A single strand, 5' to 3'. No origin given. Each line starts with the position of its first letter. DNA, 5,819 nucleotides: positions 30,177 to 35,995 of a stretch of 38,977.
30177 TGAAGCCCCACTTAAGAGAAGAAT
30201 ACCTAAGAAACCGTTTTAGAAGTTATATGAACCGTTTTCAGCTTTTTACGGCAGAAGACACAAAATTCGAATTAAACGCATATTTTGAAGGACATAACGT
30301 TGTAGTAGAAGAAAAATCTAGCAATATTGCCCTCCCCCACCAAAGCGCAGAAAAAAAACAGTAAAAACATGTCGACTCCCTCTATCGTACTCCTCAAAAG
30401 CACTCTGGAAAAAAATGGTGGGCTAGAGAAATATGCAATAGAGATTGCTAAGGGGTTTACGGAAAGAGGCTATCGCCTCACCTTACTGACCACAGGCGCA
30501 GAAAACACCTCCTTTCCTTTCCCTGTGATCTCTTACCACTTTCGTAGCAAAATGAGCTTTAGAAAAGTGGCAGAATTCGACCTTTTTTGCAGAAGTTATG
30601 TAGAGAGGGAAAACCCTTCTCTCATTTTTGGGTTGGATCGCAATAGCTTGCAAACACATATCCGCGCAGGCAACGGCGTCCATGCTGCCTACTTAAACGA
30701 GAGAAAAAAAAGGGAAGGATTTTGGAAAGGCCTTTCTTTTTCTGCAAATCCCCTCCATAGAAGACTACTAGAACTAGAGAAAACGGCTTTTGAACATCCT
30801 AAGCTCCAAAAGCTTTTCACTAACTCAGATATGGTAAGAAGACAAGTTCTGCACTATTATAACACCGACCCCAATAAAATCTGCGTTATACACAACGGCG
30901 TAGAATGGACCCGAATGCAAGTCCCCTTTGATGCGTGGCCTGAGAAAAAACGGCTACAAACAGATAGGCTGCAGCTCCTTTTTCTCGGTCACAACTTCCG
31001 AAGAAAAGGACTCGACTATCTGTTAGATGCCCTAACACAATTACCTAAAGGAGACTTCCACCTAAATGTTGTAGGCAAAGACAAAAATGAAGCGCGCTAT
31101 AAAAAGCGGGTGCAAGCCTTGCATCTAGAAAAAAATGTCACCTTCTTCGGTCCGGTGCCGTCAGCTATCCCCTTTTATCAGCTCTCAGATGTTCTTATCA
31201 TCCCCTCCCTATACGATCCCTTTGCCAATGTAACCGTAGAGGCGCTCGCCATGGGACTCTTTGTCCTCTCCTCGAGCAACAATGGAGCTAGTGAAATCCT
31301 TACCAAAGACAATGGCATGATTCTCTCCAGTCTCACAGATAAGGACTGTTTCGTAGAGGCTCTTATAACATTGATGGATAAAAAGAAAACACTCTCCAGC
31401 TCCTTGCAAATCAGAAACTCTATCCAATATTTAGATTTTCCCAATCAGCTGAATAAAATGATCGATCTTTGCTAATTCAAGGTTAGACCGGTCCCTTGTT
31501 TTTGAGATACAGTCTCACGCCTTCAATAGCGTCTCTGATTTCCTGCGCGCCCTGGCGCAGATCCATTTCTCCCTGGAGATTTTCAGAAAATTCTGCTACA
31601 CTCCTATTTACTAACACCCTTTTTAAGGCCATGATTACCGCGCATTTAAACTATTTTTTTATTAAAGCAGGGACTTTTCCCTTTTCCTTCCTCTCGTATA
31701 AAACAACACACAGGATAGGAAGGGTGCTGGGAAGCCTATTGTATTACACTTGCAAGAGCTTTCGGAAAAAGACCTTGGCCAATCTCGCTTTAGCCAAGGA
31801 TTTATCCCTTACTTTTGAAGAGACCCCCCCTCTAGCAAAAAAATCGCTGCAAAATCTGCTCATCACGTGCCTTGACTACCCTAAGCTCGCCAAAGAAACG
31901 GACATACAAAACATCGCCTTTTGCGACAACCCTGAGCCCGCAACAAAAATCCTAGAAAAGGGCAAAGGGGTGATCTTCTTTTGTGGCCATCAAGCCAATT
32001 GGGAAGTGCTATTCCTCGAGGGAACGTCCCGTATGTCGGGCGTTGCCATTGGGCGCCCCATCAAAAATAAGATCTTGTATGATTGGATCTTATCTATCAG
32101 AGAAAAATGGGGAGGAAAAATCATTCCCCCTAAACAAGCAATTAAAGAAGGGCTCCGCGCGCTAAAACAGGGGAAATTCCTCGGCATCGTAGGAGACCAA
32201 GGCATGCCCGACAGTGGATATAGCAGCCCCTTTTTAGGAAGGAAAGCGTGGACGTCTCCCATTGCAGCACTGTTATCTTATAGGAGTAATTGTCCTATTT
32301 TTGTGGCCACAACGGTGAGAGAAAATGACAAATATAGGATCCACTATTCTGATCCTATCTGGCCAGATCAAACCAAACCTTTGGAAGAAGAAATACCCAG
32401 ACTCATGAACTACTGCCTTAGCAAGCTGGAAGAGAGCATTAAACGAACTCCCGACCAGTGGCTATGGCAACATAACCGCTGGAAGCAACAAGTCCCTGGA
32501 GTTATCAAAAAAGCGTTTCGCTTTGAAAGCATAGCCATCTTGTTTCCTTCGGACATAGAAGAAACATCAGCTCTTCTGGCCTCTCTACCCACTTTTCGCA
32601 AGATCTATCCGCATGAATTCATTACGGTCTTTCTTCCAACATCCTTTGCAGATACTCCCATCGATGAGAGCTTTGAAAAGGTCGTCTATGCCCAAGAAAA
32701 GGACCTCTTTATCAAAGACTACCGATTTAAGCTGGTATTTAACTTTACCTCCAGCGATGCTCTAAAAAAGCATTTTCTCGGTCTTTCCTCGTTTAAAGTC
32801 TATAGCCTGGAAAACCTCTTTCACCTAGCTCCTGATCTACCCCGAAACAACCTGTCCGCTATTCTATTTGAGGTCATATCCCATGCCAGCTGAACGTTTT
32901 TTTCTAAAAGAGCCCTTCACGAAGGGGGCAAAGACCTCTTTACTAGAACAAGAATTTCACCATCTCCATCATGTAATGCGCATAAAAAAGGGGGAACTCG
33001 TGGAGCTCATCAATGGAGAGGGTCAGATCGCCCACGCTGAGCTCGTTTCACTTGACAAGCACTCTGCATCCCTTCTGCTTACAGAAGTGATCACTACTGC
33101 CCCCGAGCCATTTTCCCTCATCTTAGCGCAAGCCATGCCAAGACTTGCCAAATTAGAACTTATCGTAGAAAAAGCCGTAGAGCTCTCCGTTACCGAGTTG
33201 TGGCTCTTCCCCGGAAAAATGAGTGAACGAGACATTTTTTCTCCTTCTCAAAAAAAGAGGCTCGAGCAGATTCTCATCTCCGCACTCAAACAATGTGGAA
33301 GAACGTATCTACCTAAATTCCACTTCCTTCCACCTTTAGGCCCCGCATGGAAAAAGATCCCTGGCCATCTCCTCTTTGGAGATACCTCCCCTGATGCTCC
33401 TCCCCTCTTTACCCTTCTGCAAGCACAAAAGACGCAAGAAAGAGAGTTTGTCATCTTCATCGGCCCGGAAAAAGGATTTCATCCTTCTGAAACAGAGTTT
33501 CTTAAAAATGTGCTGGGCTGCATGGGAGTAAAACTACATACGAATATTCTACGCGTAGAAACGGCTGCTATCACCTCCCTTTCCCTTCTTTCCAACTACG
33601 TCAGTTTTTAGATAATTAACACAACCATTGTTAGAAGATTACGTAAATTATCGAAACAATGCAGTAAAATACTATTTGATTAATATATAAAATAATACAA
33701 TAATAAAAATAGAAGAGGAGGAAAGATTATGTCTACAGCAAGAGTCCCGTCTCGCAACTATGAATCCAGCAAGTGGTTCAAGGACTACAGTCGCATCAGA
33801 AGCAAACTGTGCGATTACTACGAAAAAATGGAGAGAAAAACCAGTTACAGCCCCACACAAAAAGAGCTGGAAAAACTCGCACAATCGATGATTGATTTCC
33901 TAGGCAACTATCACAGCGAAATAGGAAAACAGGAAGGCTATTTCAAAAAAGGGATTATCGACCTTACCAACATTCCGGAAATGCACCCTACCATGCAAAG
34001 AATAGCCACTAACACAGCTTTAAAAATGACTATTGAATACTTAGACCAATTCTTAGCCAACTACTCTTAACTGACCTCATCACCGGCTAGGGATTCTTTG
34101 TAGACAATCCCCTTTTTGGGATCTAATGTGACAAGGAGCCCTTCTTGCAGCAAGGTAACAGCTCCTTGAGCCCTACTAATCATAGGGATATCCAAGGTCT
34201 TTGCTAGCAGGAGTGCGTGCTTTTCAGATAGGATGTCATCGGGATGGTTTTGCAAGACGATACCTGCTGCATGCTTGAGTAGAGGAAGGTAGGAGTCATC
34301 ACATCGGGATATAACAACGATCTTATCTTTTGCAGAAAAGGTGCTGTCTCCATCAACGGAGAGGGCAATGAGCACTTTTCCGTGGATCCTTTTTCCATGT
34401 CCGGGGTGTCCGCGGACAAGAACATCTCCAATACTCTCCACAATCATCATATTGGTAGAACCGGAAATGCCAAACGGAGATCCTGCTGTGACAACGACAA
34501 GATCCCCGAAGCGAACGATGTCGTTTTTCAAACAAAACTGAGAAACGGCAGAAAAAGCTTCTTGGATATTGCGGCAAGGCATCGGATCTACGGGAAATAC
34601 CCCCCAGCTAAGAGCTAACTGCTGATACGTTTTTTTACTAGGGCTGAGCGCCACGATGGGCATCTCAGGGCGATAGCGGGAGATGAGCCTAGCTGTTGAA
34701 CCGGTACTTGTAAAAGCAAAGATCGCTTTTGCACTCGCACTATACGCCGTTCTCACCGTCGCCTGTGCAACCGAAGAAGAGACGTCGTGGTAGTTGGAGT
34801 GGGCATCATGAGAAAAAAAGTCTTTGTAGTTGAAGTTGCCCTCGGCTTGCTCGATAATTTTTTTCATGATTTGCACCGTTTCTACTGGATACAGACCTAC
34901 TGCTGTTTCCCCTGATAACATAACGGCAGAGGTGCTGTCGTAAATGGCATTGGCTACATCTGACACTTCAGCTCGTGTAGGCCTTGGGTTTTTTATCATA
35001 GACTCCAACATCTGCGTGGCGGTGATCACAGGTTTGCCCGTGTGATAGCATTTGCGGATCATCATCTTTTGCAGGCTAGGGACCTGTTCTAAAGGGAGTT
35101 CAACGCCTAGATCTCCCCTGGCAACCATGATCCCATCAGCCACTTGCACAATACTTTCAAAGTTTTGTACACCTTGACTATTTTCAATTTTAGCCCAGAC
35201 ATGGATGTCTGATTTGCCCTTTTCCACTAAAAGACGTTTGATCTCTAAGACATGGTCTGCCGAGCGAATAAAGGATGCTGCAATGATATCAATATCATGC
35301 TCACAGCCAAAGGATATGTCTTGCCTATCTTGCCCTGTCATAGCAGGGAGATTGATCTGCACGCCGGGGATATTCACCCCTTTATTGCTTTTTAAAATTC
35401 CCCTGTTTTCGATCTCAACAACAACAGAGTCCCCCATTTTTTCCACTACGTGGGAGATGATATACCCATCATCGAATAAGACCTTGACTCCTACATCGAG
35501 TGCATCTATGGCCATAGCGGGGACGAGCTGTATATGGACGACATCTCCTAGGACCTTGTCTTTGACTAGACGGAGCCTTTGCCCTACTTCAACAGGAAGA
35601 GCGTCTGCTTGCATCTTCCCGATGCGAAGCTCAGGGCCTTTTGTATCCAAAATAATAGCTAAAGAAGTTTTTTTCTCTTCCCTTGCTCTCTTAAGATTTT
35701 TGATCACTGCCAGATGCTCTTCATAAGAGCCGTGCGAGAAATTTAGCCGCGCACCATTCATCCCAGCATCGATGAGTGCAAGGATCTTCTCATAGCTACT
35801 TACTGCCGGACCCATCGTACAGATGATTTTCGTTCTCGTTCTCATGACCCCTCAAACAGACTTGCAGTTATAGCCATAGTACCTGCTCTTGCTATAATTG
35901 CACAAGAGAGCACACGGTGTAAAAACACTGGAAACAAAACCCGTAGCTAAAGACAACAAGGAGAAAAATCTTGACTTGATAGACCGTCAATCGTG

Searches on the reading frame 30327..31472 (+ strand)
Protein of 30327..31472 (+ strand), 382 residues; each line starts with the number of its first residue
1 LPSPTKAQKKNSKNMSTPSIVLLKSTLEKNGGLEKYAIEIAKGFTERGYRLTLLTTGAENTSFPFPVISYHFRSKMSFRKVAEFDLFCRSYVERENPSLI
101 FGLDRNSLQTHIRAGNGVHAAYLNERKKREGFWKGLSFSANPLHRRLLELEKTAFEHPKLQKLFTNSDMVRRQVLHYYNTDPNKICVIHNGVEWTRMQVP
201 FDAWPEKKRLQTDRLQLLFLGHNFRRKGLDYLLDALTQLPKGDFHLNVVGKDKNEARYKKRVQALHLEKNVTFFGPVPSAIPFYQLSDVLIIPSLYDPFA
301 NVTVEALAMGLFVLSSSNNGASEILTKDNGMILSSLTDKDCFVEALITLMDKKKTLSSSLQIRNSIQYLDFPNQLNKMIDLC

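Call 13: search_protein_families(library=pfam, proteins=[window:30327-31472:+], max_evalue=0.0001)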
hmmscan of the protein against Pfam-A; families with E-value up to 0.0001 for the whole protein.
window:30327-31472:+ (382 aa): 5 families
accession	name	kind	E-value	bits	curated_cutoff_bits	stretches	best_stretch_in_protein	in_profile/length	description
PF00534.26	Glycos_transf_1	-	2.1e-27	96.2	26.4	1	202-355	3-161/172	Glycosyl transferases group 1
PF13692.12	Glyco_trans_1_4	-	5.8e-25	88.7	27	1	216-351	3-141/142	Glycosyl transferases group 1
PF13439.12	Glyco_transf_4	-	3.1e-15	57.1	28.5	1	31-193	2-167/170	Glycosyltransferase Family 4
PF20706.3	GT4-conflict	-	1.3e-05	24.8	26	1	197-333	177-324/385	Family 4 Glycosyltransferase in conflict systems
PF13579.12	Glyco_trans_4_4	-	3.4e-05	24.7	29.7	1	31-191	1-158/158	Glycosyl transferase 4-like domain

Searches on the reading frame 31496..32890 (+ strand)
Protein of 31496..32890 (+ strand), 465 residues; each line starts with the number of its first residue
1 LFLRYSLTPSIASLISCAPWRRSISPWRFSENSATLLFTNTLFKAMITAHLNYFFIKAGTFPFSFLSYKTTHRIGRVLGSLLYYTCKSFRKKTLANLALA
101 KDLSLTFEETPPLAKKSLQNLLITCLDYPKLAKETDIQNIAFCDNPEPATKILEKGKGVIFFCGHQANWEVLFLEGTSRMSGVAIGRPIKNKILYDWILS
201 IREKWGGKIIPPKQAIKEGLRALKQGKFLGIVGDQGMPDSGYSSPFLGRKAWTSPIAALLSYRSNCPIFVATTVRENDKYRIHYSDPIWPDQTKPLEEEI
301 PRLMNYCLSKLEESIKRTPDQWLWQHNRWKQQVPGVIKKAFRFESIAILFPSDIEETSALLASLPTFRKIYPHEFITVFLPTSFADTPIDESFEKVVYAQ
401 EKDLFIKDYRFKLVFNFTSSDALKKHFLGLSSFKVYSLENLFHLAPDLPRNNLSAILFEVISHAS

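Call 13: search_protein_families(library=pfam, proteins=[window:31496-32890:+], max_evalue=0.0001)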
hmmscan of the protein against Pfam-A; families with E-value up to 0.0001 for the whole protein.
window:31496-32890:+ (465 aa): 1 family
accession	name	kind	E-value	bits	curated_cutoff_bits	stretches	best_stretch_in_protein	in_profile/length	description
PF03279.18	Lip_A_acyltrans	-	1.7e-36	126.4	22.3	1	53-330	13-294/295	Bacterial lipid A biosynthesis acyltransferase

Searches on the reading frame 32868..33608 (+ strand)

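Call 17: search_protein_families(library=ncbifam, proteins=[window:32868-33608:+], max_evalue=0.01)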
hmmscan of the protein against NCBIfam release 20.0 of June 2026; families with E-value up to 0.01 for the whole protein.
window:32868-33608:+ (247 aa): 23 families
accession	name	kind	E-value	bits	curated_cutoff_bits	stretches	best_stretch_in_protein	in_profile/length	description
TIGR00046.1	TIGR00046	subfamily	4.3e-38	131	41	1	17-243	9-235/240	RsmE family RNA methyltransferase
NF008692.0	PRK11713.1-5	equivalog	5.8e-37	127.4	196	1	8-243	3-241/246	16S rRNA (uracil(1498)-N(3))-methyltransferase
NF008703.0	PRK11713.6-2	equivalog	5.5e-35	120.7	291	1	10-240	6-234/242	16S rRNA (uracil(1498)-N(3))-methyltransferase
NF008696.0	PRK11713.3-5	equivalog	6.8e-35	120.6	234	1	7-243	5-240/248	16S rRNA (uracil(1498)-N(3))-methyltransferase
NF008697.0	PRK11713.4-1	equivalog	1.9e-32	112.5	234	1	22-244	19-242/250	16S rRNA (uracil(1498)-N(3))-methyltransferase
NF008704.0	PRK11713.6-3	equivalog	2.1e-32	112.3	216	1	12-242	6-221/227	16S rRNA (uracil(1498)-N(3))-methyltransferase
NF008709.0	PRK11713.7-4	equivalog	2.8e-31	108.8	292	1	9-241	2-238/246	16S rRNA (uracil(1498)-N(3))-methyltransferase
NF008694.0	PRK11713.3-2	equivalog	8.9e-29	100.5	234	1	6-244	5-240/245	16S rRNA (uracil(1498)-N(3))-methyltransferase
NF008702.0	PRK11713.6-1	equivalog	4.9e-25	88.1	269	1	14-238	6-226/235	16S rRNA (uracil(1498)-N(3))-methyltransferase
NF008706.0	PRK11713.7-1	equivalog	3.9e-24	85.7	273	1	22-240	14-225/232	16S rRNA (uracil(1498)-N(3))-methyltransferase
NF008701.0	PRK11713.5-5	equivalog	1.1e-23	83.8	215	2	21-153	11-140/228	16S rRNA (uracil(1498)-N(3))-methyltransferase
NF008707.0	PRK11713.7-2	equivalog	2.9e-23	82.4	327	1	9-241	12-249/255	16S rRNA (uracil(1498)-N(3))-methyltransferase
NF008691.0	PRK11713.1-4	equivalog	6.1e-23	81.2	279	1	9-244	2-247/252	16S rRNA (uracil(1498)-N(3))-methyltransferase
NF008699.0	PRK11713.5-2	equivalog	1.2e-22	80.6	265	1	27-242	22-251/258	16S rRNA (uracil(1498)-N(3))-methyltransferase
NF008693.0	PRK11713.2-3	equivalog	3.5e-22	78.8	210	1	8-244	3-241/246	16S rRNA (uracil(1498)-N(3))-methyltransferase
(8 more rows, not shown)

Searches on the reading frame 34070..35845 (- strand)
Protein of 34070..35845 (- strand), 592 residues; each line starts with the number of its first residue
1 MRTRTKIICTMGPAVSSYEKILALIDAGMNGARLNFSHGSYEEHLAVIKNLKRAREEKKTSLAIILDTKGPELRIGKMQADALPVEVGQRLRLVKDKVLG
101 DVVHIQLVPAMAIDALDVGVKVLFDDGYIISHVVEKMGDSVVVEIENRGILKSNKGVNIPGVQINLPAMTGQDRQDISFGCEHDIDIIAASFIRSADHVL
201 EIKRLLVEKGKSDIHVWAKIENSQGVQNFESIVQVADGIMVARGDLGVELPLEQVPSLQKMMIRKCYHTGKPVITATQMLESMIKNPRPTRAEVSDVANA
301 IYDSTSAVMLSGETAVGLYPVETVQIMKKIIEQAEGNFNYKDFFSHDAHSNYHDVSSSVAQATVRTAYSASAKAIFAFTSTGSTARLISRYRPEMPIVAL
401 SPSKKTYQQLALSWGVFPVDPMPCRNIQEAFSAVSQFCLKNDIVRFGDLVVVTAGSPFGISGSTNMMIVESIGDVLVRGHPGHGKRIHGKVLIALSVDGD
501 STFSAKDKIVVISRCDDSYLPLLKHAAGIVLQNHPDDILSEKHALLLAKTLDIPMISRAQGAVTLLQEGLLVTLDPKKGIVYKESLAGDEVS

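Call 17: search_protein_families(library=ncbifam, proteins=[window:34070-35845:-], max_evalue=0.01)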
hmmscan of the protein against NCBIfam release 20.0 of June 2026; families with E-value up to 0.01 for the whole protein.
window:34070-35845:- (592 aa): 12 families
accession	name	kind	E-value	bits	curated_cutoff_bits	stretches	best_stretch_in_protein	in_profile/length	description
NF004978.0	PRK06354.1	subfamily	3.2e-186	620.3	462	1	3-583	8-584/590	pyruvate kinase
TIGR01064.1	pyruv_kin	equivalog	6.4e-169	562.4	306.4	1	4-471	2-475/476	pyruvate kinase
NF004491.0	PRK05826.1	subfamily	8.3e-164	545.6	432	1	1-472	3-475/477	pyruvate kinase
NF004886.0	PRK06247.1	subfamily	1.2e-146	489.2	623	1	2-474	4-472/476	pyruvate kinase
NF006664.0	PRK09206.1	equivalog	2.5e-144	481.4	686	1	4-470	3-468/470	pyruvate kinase PykF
NF005234.0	PRK06739.1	equivalog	1.6e-87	293.7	564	1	8-336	6-330/352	pyruvate kinase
NF011314.0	PRK14725.1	equivalog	2.3e-60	204.6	642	2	84-337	334-596/614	pyruvate kinase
NF005057.0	PRK06464.1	equivalog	1e-08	33.7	598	1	469-586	350-465/798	phosphoenolpyruvate synthase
TIGR01418.1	PEP_synth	equivalog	2.9e-08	32.5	739.75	1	470-586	347-461/784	pyruvate, water dikinase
NF004881.0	PRK06241.2-2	equivalog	2.6e-05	22.7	883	1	472-581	784-887/898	phosphoenolpyruvate synthase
NF004882.0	PRK06241.2-3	equivalog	4.5e-05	21.7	850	1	488-580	729-815/827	phosphoenolpyruvate synthase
NF052631.1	prodigiosin_PigC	equivalog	0.0034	15.3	1300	1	505-582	807-880/883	prodigiosin ligase PigC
